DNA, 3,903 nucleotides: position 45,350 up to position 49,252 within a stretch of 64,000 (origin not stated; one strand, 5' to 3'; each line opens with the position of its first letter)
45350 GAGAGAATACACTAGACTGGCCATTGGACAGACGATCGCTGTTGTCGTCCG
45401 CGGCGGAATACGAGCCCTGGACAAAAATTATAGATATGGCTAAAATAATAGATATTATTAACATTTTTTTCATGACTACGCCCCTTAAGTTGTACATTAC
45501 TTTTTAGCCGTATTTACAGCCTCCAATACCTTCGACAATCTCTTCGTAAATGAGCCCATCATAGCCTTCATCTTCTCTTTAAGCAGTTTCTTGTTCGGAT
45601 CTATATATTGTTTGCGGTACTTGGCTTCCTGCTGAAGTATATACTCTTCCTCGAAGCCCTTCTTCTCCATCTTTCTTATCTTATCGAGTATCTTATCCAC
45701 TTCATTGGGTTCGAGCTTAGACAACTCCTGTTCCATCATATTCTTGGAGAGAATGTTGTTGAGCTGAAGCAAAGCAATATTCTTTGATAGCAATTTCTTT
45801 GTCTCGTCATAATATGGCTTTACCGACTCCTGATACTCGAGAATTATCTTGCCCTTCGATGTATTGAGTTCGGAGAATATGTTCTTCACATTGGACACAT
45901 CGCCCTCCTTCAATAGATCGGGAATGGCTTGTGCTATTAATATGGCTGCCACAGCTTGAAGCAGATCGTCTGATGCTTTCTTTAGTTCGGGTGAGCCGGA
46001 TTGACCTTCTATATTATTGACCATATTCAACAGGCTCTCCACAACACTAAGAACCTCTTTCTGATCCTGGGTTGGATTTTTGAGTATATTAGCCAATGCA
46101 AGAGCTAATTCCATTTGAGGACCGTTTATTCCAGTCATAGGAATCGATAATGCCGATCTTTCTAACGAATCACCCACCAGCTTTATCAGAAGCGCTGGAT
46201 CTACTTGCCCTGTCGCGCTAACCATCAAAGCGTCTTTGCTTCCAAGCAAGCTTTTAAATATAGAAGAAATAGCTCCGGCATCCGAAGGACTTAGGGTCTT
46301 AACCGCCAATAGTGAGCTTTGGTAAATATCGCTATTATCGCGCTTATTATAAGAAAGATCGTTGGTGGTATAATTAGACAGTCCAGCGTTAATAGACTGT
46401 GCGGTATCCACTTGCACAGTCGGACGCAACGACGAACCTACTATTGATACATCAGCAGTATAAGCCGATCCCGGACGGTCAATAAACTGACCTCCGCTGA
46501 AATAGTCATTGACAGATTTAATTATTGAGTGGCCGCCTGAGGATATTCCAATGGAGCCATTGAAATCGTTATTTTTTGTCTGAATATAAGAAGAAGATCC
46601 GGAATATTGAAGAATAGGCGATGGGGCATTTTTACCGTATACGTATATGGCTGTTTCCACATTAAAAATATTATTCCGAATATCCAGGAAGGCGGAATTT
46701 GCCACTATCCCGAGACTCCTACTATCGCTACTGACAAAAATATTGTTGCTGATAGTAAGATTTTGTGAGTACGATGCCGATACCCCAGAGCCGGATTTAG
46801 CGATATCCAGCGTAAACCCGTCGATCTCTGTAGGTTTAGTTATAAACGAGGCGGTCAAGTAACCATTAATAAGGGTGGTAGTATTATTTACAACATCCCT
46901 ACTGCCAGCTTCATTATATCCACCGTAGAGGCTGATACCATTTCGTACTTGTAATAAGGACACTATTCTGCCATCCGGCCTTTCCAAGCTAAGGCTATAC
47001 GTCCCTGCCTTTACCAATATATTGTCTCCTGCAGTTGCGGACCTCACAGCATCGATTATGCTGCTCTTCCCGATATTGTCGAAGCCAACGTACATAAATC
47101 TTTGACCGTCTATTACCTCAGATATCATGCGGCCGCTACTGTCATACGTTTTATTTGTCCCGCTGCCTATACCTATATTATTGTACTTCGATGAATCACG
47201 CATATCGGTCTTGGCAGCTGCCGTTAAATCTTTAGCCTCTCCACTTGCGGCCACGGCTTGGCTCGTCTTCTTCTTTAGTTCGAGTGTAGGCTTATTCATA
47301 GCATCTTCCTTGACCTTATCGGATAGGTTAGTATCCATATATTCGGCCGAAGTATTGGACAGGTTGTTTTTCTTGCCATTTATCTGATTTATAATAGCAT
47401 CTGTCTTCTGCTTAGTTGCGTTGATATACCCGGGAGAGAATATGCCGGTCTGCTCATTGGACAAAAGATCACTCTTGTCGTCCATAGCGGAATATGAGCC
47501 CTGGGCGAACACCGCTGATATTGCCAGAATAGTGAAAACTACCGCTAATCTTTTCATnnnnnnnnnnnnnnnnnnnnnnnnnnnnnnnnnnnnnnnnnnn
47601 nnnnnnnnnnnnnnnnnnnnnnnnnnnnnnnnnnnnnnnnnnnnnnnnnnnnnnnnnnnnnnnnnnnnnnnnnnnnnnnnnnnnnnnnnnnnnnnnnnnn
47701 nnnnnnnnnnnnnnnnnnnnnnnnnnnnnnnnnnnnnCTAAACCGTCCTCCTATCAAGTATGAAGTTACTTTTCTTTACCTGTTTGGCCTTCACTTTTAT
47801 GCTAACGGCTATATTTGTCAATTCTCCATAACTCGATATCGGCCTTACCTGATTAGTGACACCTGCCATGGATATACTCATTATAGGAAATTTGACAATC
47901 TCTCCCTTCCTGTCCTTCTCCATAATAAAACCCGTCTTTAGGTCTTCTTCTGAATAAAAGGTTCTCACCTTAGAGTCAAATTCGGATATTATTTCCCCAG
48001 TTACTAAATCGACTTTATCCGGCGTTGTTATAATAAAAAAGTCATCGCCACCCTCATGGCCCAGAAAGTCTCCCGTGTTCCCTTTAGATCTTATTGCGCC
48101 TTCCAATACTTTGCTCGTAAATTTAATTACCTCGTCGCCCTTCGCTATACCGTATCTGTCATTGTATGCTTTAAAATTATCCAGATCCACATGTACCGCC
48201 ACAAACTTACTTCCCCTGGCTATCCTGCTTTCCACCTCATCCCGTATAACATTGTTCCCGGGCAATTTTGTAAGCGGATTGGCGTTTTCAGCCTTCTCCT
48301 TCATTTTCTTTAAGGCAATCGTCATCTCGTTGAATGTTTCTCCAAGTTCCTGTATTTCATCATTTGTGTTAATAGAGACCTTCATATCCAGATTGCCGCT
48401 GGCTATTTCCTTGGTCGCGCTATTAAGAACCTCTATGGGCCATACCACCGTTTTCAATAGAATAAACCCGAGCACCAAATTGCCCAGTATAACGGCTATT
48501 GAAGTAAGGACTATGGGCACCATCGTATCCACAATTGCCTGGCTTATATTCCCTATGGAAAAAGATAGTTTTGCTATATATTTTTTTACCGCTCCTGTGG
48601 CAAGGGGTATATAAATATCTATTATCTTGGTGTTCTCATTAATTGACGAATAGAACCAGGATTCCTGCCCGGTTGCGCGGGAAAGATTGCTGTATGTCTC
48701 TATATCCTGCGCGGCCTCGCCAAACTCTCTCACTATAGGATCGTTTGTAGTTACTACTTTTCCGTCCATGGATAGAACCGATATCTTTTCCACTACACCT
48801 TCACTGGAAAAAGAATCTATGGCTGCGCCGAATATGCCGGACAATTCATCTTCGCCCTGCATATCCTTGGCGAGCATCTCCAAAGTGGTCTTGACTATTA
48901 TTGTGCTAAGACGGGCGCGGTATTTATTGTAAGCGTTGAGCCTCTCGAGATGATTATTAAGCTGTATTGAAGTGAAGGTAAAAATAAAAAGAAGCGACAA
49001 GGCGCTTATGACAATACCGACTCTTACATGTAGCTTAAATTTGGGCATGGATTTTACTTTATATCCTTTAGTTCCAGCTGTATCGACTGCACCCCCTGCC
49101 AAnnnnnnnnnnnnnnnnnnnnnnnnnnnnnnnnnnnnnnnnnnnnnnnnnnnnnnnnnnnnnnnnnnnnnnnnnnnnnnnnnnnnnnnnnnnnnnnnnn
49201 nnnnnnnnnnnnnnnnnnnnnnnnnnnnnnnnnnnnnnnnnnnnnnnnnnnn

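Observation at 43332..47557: Tandem paralogous secreted beta-helix proteins with homogenised termini (about 500-bp near-identical direct repeat) and a divergent repeat core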

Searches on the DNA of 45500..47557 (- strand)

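Call 54: search_rna_families(source=L003, start=5800, end=6320, threshold=evalue, max_evalue=1, show_alignments=1)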
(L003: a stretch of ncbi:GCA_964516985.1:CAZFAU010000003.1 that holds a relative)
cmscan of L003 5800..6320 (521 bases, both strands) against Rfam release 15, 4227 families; matches with E-value up to 1: 2.
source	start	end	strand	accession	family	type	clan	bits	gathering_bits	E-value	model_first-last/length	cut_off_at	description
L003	6049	6134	+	RF01051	c-di-GMP-I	Cis-reg; riboswitch;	CL00126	32.7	35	0.00012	1-87/87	no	c-di-GMP-I riboswitch aptamer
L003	6170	6275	-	RF03045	proV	Gene; sRNA;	-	14.1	88.5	0.88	1-149/149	no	proV RNA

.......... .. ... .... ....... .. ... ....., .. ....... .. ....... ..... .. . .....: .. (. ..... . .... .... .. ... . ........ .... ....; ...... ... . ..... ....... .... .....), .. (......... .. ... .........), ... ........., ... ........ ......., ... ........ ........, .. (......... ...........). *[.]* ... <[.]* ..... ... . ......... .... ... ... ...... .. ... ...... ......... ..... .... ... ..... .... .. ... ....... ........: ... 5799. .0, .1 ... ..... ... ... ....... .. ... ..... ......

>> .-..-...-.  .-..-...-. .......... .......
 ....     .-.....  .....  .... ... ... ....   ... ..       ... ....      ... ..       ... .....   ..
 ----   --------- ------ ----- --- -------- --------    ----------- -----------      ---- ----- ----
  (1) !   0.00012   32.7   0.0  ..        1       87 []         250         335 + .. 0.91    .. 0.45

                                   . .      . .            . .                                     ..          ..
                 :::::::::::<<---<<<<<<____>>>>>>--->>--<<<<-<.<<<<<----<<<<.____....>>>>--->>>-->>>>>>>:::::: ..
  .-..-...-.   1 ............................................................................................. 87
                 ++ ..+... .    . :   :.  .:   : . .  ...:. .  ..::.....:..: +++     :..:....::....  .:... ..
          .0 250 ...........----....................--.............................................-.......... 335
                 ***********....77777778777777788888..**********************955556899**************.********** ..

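Call 55: search_rna_families(sources=[L001, L003, L005, L007], threshold=evalue, max_evalue=0.01)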
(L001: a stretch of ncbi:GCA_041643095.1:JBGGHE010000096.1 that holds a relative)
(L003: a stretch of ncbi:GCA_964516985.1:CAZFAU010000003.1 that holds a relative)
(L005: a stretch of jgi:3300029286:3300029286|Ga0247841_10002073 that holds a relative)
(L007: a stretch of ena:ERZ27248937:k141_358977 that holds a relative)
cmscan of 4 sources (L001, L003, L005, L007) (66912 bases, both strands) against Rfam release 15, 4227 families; matches with E-value up to 0.01: 3.
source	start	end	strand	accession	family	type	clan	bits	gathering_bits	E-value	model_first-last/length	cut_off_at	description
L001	380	469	+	RF01051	c-di-GMP-I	Cis-reg; riboswitch;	CL00126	74.1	35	1.2e-12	1-87/87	no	c-di-GMP-I riboswitch aptamer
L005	11882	11983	+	RF01051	c-di-GMP-I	Cis-reg; riboswitch;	CL00126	61.7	35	1.3e-09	1-87/87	no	c-di-GMP-I riboswitch aptamer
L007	9846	9910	+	RF01051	c-di-GMP-I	Cis-reg; riboswitch;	CL00126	34.7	35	0.0049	1-87/87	no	c-di-GMP-I riboswitch aptamer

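Call 57: search_rna_families(sources=[L016, L017, L018, L019, L020, L021, L022, L023, L024, L025, L026, L008, L006], threshold=gathering)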
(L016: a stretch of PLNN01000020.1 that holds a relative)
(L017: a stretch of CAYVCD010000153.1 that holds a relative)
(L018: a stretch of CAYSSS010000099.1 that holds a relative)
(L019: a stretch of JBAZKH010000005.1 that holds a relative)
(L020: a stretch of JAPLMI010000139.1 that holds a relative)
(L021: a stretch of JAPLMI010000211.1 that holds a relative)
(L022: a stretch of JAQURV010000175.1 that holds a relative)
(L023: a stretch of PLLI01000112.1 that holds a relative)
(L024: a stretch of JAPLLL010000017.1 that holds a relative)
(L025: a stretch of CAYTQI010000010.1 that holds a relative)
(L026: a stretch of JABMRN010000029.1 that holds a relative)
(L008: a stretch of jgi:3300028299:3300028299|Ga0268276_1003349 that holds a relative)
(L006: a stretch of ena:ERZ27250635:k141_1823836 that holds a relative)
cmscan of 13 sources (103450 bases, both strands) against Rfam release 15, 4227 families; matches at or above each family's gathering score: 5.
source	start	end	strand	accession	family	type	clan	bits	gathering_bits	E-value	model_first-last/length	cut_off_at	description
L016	2453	2544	+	RF01051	c-di-GMP-I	Cis-reg; riboswitch;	CL00126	71.6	35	7.2e-12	1-87/87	no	c-di-GMP-I riboswitch aptamer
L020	2362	2462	+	RF01051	c-di-GMP-I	Cis-reg; riboswitch;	CL00126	68.2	35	5e-11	1-87/87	no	c-di-GMP-I riboswitch aptamer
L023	11155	11228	+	RF00005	tRNA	Gene; tRNA;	CL00001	64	29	2.3e-11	1-71/71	no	tRNA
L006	2789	2890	+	RF01051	c-di-GMP-I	Cis-reg; riboswitch;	CL00126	61.7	35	2e-09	1-87/87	no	c-di-GMP-I riboswitch aptamer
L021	4135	4280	+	RF01051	c-di-GMP-I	Cis-reg; riboswitch;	CL00126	42.1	35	0.00012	1-87/87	no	c-di-GMP-I riboswitch aptamer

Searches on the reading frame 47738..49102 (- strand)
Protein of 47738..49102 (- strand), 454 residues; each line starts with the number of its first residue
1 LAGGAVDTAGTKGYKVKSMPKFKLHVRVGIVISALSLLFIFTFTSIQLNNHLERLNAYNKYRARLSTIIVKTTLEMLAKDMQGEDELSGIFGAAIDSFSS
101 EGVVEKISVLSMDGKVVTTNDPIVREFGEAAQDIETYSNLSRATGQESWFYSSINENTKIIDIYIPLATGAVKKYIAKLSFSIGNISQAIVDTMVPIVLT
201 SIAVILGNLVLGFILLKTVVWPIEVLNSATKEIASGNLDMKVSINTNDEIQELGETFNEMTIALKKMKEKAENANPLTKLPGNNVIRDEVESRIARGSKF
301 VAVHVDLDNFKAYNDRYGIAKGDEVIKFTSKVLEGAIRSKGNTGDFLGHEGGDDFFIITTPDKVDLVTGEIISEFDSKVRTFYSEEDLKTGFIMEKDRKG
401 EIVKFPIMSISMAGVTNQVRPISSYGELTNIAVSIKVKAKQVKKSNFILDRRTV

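Call 4: search_protein_families(library=pfam, proteins=[window:47738-49102:-], max_evalue=0.1)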
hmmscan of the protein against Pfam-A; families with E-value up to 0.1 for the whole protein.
window:47738-49102:- (454 aa): 4 families
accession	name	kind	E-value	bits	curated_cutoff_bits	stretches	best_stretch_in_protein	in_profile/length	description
PF00990.26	GGDEF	-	2.4e-13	50.6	23.8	1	276-361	5-90/161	Diguanylate cyclase, GGDEF domain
PF00672.30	HAMP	-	2.1e-10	41.2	25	1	220-265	7-52/53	HAMP domain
PF18947.5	HAMP_2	-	0.016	15.6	24.3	1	216-264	17-65/67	HAMP domain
PF01877.22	RNA_binding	-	0.025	15.3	26.9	1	259-331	48-119/120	RNA binding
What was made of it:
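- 47738..49048 (-): HAMP-GGDEF-like membrane protein (436 aa, motif GGDDF). It lies directly upstream of the array here and in the five relatives whose upstream flank was assembled. Pfam HAMP and GGDEF (call 4).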
